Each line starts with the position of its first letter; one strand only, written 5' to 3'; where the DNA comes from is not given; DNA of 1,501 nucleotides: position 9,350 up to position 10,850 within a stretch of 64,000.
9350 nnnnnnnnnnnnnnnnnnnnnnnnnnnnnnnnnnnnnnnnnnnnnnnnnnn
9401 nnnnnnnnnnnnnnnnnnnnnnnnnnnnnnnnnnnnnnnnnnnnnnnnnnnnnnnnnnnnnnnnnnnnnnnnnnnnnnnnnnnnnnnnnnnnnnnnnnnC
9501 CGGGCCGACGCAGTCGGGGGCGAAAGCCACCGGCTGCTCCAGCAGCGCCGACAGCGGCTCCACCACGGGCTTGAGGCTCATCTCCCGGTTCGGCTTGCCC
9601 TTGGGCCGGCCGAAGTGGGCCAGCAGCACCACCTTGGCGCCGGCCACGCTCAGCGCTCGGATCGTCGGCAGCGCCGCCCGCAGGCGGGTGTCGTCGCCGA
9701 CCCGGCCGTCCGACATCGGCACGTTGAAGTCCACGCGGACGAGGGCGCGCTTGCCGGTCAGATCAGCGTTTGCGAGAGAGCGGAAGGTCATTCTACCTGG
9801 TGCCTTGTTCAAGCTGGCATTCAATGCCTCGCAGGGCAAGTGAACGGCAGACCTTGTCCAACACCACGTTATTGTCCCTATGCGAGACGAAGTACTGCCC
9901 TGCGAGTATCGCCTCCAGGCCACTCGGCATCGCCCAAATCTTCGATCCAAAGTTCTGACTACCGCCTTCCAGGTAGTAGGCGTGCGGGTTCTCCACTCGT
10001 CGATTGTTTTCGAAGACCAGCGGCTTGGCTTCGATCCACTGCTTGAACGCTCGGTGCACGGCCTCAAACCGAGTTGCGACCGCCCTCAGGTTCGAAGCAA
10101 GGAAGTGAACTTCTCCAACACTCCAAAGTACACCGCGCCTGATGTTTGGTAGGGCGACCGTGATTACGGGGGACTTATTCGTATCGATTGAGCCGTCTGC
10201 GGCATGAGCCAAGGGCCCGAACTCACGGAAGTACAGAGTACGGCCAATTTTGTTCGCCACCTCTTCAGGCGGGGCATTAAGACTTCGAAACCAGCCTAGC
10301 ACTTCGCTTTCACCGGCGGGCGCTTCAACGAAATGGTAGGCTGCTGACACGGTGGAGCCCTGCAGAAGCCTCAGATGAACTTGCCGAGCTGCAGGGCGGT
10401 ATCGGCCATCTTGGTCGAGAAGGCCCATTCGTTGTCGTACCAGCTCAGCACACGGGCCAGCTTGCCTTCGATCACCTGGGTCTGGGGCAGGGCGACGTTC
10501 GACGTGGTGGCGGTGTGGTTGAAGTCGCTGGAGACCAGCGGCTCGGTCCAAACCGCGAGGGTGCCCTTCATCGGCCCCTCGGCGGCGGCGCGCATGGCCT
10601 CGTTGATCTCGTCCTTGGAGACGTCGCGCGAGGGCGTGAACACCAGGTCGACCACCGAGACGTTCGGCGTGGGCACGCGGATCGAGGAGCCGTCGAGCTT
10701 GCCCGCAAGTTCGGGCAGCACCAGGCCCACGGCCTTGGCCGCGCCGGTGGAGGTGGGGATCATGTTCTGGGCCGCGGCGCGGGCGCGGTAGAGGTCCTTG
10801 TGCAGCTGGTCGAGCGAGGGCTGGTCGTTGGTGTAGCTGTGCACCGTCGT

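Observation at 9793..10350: Low-GC orphan gene wedged precisely into the conserved gap-pgk operon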

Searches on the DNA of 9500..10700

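Call 99: search_rna_families(source=window, start=9500, end=10700, threshold=evalue, max_evalue=1)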
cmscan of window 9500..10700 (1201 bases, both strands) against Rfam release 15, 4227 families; matches with E-value up to 1: 0.
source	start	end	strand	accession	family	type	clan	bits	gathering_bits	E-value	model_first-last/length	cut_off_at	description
